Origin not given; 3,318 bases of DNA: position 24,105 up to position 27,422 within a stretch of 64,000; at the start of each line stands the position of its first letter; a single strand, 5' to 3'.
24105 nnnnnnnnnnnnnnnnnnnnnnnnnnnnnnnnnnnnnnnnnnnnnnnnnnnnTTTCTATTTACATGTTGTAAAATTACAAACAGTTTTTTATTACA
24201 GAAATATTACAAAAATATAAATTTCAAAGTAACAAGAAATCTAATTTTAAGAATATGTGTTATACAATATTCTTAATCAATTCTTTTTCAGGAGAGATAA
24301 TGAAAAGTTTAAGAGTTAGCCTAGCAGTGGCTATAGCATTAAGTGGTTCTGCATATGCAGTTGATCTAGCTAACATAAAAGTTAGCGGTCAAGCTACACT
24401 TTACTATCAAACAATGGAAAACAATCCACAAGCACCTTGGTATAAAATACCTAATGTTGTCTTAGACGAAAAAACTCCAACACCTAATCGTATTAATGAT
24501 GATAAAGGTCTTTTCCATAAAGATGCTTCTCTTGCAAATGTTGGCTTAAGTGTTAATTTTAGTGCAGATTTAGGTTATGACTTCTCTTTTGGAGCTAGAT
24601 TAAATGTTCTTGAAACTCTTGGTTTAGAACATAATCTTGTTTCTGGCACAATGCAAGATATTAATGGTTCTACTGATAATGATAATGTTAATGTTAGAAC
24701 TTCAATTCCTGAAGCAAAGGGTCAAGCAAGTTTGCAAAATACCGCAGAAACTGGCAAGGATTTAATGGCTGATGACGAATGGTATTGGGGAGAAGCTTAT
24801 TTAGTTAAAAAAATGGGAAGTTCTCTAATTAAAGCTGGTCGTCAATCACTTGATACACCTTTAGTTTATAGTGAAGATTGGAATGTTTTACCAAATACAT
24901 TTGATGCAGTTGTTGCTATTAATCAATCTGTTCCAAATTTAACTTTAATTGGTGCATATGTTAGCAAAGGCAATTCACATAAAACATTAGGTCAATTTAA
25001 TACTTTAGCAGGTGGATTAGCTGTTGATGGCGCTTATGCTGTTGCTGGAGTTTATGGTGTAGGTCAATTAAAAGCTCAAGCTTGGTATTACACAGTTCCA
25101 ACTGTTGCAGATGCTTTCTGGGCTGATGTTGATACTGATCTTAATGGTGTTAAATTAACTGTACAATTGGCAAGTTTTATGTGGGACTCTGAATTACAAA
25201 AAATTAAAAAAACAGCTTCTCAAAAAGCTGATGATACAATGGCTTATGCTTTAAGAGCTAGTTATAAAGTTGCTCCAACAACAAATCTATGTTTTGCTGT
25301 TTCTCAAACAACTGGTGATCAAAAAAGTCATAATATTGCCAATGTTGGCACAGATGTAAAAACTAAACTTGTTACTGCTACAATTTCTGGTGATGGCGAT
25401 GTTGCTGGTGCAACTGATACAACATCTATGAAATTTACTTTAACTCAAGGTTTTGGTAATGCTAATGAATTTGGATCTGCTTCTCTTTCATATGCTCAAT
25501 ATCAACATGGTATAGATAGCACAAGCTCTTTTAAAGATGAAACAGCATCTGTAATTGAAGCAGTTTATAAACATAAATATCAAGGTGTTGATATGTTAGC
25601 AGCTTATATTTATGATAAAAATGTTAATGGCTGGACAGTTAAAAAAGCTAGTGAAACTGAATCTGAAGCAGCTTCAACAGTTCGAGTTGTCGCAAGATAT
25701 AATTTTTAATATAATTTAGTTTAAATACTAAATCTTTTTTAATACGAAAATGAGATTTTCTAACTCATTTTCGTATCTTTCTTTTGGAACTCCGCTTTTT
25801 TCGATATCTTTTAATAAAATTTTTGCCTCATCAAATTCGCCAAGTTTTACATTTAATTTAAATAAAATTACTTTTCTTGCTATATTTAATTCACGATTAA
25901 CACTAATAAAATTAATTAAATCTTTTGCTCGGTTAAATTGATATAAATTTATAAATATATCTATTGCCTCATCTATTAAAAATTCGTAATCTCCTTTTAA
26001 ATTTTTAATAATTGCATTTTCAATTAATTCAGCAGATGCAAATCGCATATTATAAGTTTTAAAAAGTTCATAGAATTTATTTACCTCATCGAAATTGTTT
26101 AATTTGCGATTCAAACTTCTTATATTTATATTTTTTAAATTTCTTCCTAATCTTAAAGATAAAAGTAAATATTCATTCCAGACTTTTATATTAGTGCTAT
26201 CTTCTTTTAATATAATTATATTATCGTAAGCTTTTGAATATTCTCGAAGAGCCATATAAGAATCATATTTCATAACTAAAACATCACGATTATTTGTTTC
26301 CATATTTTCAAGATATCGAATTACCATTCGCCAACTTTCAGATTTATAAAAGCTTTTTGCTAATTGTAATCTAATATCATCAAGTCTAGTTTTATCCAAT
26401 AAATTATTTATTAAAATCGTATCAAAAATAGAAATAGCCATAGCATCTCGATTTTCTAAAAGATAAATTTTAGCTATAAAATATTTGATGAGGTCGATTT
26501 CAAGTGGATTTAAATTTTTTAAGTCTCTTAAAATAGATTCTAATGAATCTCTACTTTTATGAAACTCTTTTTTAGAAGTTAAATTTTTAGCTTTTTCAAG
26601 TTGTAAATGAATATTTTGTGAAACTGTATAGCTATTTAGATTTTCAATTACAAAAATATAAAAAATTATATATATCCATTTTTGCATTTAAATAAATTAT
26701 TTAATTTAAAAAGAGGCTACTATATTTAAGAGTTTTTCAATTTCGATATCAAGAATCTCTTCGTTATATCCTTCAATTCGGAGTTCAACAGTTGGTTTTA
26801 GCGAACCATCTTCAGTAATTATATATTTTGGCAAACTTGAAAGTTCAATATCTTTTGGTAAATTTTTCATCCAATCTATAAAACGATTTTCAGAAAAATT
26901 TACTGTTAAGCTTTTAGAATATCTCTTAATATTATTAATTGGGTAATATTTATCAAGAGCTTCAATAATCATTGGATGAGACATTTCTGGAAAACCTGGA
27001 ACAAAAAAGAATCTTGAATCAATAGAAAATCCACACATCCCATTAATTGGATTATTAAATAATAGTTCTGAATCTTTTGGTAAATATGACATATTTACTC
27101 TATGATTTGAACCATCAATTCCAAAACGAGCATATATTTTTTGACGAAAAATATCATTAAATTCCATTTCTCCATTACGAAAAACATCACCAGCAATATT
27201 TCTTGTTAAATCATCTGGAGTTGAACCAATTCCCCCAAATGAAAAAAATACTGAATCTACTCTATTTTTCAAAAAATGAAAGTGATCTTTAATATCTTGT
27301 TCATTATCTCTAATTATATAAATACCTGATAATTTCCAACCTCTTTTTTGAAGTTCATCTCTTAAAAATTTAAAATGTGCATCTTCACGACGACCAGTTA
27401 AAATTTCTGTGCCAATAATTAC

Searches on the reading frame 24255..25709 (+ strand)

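Call 6: search_protein_families(library=pfam, proteins=[window:24255-25709:+], max_evalue=0.01)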
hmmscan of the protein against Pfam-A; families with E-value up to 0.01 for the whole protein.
window:24255-25709:+ (484 aa): 1 family
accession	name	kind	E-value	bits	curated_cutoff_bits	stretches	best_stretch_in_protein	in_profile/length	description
PF03573.19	OprD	-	4e-08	33.2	25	1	164-362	78-278/394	outer membrane porin, OprD family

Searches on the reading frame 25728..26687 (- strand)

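Call 6: search_protein_families(library=pfam, proteins=[window:25728-26687:-], max_evalue=0.01)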
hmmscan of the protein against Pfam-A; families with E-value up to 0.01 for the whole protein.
window:25728-26687:- (319 aa): 2 families
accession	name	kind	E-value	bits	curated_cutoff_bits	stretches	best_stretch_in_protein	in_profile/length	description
PF24760.1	TPR_IF140_C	-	0.0032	18.3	27.4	1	30-130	28-124/124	IF140 C-terminal TPR domain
PF12895.13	ANAPC3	-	0.0057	17.3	27.2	0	95-156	14-78/82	Anaphase-promoting complex, cyclosome, subunit 3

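Call 7: search_protein_families(library=ncbifam, proteins=[window:25728-26687:-], max_evalue=0.01)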
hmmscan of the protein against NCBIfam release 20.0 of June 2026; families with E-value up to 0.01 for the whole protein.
window:25728-26687:- (319 aa): 0 families

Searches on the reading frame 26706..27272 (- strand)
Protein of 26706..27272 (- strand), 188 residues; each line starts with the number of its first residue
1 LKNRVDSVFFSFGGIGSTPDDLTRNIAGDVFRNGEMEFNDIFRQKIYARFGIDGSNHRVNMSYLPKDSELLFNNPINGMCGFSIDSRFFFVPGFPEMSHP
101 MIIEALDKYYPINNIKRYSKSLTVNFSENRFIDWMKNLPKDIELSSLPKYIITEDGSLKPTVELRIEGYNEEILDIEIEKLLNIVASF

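Call 6: search_protein_families(library=pfam, proteins=[window:26706-27272:-], max_evalue=0.01)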
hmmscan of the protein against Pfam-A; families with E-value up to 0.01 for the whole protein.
window:26706-27272:- (188 aa): 1 family
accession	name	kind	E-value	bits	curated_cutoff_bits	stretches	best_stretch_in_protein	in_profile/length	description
PF00994.29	MoCF_biosynth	-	0.00012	22.2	26.6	1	7-104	58-136/144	Probable molybdopterin binding domain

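Call 7: search_protein_families(library=ncbifam, proteins=[window:26706-27272:-], max_evalue=0.01)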
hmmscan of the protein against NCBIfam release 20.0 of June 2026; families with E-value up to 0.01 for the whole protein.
window:26706-27272:- (188 aa): 5 families
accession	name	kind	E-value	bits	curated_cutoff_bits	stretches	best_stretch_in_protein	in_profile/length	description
NF001813.0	PRK00549.1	equivalog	6.2e-06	25.5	379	1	3-111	58-169/414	competence/damage-inducible protein A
NF002291.0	PRK01215.1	equivalog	6.9e-06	25.3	293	1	7-180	64-244/264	nicotinamide mononucleotide deamidase-related protein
TIGR00200.1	cinA_nterm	subfamily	2e-05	23.5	243.15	1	4-102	60-162/414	CinA family nicotinamide mononucleotide deamidase-related protein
NF002978.0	PRK03673.1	equivalog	2.7e-05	23.2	496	1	7-169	62-225/398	nicotinamide mononucleotide deamidase-related protein YfaY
TIGR00177.1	molyb_syn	domain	0.005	16.8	85.35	1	4-71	63-110/148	molybdenum cofactor synthesis domain-containing protein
